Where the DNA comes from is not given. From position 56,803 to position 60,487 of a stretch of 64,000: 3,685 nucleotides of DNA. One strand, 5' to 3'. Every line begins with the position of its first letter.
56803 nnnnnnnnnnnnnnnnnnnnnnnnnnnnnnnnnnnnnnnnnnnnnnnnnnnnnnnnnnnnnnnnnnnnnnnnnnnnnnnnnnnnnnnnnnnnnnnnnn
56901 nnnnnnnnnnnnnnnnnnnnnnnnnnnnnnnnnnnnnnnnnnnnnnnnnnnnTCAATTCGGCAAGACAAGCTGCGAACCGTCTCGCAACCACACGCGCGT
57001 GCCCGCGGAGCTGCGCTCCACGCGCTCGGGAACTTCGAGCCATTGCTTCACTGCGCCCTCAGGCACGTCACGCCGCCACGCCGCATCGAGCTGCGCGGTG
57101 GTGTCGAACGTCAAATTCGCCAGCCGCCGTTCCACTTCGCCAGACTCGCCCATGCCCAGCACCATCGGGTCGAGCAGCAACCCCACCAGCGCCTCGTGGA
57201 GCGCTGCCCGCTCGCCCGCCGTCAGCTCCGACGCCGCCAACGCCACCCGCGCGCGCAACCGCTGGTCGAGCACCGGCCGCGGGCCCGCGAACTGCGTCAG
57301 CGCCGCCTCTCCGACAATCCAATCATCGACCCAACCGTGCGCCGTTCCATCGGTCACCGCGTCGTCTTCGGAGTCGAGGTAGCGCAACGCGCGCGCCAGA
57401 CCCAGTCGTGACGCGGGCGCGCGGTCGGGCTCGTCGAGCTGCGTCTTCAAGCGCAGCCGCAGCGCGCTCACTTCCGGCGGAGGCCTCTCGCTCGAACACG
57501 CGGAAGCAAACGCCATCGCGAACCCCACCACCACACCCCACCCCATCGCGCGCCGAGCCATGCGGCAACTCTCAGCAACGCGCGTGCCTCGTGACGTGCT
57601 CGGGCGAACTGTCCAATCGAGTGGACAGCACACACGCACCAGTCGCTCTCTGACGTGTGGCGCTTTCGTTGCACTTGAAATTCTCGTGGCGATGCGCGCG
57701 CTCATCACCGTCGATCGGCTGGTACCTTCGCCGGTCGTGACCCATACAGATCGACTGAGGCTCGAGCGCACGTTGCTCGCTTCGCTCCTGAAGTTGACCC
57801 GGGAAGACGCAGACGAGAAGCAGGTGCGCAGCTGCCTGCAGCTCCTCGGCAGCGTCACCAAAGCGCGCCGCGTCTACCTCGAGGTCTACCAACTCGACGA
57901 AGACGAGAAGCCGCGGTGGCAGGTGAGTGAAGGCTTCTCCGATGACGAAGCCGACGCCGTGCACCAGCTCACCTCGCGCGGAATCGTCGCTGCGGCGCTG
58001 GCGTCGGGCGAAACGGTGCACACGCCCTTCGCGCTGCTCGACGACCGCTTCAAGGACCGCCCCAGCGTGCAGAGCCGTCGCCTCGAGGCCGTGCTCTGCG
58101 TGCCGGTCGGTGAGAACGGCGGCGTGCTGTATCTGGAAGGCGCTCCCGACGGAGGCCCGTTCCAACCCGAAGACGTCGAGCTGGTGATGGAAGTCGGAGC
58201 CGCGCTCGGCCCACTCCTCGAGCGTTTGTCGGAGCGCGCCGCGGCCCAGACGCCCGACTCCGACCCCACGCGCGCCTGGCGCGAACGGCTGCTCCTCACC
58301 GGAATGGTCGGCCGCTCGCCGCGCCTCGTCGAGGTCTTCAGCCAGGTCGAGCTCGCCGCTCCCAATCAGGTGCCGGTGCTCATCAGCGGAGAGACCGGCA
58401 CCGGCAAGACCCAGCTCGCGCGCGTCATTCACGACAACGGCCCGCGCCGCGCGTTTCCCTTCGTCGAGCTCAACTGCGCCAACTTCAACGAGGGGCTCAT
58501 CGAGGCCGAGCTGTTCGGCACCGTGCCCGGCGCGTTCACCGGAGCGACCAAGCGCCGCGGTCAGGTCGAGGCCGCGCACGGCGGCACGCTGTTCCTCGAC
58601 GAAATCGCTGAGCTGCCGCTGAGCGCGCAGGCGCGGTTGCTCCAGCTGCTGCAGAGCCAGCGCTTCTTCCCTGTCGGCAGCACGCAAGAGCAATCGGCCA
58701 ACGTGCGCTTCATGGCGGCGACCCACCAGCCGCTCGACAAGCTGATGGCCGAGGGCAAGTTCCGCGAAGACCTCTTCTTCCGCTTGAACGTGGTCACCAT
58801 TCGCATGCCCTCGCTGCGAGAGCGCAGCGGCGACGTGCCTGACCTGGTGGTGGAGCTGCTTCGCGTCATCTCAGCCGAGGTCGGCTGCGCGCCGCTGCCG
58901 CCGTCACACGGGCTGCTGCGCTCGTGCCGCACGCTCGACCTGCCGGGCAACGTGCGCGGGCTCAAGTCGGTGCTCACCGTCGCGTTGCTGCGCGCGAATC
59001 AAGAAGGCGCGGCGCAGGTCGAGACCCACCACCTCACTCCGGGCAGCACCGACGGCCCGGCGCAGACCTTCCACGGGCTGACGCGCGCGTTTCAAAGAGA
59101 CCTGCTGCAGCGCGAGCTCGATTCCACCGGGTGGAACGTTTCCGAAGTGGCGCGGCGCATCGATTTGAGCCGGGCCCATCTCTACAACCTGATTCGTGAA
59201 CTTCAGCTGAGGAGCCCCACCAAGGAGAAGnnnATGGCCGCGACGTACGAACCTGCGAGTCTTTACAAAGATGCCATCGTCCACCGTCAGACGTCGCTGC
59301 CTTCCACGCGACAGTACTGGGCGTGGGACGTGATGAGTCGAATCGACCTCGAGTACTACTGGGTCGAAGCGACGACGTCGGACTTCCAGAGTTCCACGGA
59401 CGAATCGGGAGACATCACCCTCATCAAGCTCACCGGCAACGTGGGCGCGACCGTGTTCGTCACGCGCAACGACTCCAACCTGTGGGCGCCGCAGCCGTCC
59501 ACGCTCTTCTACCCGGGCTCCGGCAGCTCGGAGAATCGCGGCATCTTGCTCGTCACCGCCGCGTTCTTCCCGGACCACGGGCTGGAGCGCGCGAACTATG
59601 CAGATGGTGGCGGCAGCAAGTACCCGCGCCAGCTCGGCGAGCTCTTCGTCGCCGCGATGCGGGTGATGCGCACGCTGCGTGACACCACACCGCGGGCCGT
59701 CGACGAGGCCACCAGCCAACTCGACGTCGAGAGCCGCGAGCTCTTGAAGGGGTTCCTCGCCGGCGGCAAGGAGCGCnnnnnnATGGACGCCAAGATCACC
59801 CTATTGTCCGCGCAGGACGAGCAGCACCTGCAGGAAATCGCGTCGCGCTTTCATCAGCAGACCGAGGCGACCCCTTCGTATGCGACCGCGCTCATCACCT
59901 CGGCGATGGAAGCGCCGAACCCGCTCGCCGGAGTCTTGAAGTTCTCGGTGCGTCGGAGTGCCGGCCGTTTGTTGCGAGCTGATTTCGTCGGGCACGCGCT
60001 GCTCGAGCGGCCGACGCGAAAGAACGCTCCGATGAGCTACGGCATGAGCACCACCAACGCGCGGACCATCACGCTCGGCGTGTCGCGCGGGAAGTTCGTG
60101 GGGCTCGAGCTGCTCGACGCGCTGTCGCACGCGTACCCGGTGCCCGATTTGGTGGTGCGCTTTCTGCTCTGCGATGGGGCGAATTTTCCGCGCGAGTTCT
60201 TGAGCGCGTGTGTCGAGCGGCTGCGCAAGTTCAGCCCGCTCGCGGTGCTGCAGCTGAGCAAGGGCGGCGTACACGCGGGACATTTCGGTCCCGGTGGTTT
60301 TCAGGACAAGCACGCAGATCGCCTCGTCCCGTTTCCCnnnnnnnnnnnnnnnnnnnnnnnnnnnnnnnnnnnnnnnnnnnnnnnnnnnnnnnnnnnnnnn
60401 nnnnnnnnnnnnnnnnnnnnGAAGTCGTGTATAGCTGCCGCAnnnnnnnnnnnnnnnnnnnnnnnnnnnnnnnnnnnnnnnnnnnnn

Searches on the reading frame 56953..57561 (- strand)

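Call 69: search_protein_families(library=pfam, proteins=[window:56953-57561:-], max_evalue=0.01)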
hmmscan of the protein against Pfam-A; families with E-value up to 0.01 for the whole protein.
window:56953-57561:- (202 aa): 1 family
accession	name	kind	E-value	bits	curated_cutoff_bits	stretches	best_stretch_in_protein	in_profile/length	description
PF07637.16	PSD5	-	0.0033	18.2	34.2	0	95-135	16-58/62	Protein of unknown function (DUF1595)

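Call 71: search_protein_families(library=padloc, proteins=[window:56953-57561:-], max_evalue=0.01)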
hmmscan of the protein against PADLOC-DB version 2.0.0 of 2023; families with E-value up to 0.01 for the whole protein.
window:56953-57561:- (202 aa): 0 families

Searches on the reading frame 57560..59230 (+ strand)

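Call 25: search_protein_families(library=pfam, proteins=[window:57560-59230:+], max_evalue=1)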
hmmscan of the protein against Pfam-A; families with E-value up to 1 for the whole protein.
window:57560-59230:+ (557 aa): 20 families
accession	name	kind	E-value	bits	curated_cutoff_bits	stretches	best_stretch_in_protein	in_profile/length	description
PF00158.32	Sigma54_activat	-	1.2e-60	204.4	20.2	1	249-414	1-167/168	Sigma-54 interaction domain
PF14532.12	Sigma54_activ_2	-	2.9e-23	83.1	25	1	250-419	1-138/138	Sigma-54 interaction domain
PF01590.32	GAF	-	9.9e-09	36.3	22.4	1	90-216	7-129/133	GAF domain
PF07728.20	AAA_5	-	7.4e-08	32.9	22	1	272-391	1-124/139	AAA domain (dynein-related subfamily)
PF13185.12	GAF_2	-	1.3e-06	29.1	28.6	1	110-220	26-135/136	GAF domain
PF00004.35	AAA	-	2.2e-06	28.6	21.2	1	273-404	1-126/131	ATPase family associated with various cellular activities (AAA)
PF01078.27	Mg_chelatase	-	5.5e-06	26.4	20.3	1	328-368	94-134/207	Magnesium chelatase, subunit ChlI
PF02954.25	HTH_8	-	1.4e-05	25.1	22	1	510-543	4-37/42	Bacterial regulatory protein, Fis family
PF25601.1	AAA_lid_14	-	1.5e-05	25.2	27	1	420-494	1-72/87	AAA+ ATPase lid domain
PF13191.12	AAA_16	-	8e-05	23.6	32.6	1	250-366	3-122/167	AAA ATPase domain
PF13401.12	AAA_22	-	0.0022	18.7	27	1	273-310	8-45/130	AAA domain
PF01527.26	HTH_Tnp_1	-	0.0053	17.4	24.1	1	522-549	21-48/75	Transposase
PF12775.13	AAA_7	-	0.0099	15.9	25.8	1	263-306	26-69/181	P-loop containing dynein motor region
PF13245.12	AAA_19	-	0.014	16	25.1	0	269-290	10-31/134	AAA domain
PF09339.16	HTH_IclR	-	0.014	15.6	22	1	523-549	17-43/52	IclR helix-turn-helix domain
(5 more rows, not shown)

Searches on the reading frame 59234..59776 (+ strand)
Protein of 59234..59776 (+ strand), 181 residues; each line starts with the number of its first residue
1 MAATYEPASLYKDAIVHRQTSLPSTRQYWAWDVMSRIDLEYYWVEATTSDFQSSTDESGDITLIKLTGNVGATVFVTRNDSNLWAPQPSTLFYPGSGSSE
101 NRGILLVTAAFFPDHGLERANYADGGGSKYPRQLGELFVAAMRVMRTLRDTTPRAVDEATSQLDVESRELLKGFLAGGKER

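Call 25: search_protein_families(library=pfam, proteins=[window:59234-59776:+], max_evalue=1)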
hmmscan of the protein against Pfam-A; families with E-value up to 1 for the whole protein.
window:59234-59776:+ (181 aa): 0 families

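Call 61: find_homologous_proteins(query=window:59234-59776:+, max_evalue=0.001)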
Query window:59234-59776:+ (181 aa): 3 proteins with E <= 0.001 among 155 candidates.
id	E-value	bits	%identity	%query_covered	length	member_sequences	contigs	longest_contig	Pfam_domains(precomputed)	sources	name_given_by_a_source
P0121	1.6e-91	323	100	82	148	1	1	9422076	-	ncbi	ncbi:MAG: hypothetical protein QM817_30310 [Archangium sp.]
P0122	1.3e-79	284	74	98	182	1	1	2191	-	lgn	-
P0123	1.2e-46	176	60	80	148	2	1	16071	-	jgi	jgi:hypothetical protein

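Call 71: search_protein_families(library=padloc, proteins=[window:59234-59776:+], max_evalue=0.01)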
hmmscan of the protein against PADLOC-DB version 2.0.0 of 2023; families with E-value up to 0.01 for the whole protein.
window:59234-59776:+ (181 aa): 0 families

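Call 74: search_protein_representatives(alignment_id=A7)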
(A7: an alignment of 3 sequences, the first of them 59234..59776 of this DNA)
Query: 3 sequences, 181 profile positions. Proteins with E-value up to 0.001 (for the whole library): 9; up to 1e-10: 4; up to 1e-30: 1. The best 9 are listed.
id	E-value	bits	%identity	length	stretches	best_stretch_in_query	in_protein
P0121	2.6e-84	297.3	-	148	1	34-181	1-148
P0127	7.3e-30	119.9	-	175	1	4-175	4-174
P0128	1.3e-27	112.5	-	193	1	5-165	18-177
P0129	3.7e-23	98.0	-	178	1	5-145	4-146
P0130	3.8e-07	45.9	-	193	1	16-136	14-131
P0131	5.1e-06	42.2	-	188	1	12-143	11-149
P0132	6.7e-06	41.8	-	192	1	9-170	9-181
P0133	4.0e-05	39.3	-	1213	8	135-174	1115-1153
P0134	6.9e-05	38.5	-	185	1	40-134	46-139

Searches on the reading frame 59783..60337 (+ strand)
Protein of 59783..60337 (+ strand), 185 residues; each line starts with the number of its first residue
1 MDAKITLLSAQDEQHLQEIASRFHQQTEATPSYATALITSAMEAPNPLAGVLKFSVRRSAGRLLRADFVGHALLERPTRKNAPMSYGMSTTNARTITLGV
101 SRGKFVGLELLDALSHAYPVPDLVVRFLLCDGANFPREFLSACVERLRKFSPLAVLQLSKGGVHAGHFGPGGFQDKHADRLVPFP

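Call 25: search_protein_families(library=pfam, proteins=[window:59783-60337:+], max_evalue=1)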
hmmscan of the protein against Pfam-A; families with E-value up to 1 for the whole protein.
window:59783-60337:+ (185 aa): 0 families

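Call 62: find_homologous_proteins(query=window:59783-60337:+, max_evalue=0.001)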
Query window:59783-60337:+ (185 aa): 3 proteins with E <= 0.001 among 297 candidates.
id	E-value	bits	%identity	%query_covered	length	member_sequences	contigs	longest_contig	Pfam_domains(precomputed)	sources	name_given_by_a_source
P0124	2.8e-117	407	100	100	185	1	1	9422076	-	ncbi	ncbi:MAG: hypothetical protein QM817_30315 [Archangium sp.]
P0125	1.2e-103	363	88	100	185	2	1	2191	-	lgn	-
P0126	9.9e-75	268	68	100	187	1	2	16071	-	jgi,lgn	jgi:hypothetical protein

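Call 70: predict_structure(alignment_id=A6)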
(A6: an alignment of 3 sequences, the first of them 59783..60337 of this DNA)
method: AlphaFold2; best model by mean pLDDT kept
length: 185 residues; sequences in the alignment: 3
mean_pLDDT: 38.7   pTM: 0.40
mean pLDDT of the five models: 38.7, 36.9, 36.9, 36.2, 34.9
residues with pLDDT >= 90: 0; 70-90: 5; 50-70: 32; < 50: 148
segments of 3 or more residues with pLDDT < 50: 1-98, 100-102, 117-132, 157-185
pLDDT, mean of each block of 10 residues (from residue 1): 27 35 31 23 23 30 29 29 25 37 55 54 45 59 68 50 35 40 40
secondary structure, 60 per line:
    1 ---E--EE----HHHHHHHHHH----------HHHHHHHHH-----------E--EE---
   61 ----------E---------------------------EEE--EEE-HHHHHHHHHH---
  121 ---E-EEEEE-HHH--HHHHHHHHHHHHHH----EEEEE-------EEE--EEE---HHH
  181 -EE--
elements in order: H13-22 H33-41 E99-101 E104-106 H108-117 E126-130 H137-150 E155-159 E167-169 E172-174

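Call 71: search_protein_families(library=padloc, proteins=[window:59783-60337:+], max_evalue=0.01)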
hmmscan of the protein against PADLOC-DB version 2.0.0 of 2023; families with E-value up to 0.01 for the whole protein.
window:59783-60337:+ (185 aa): 0 families
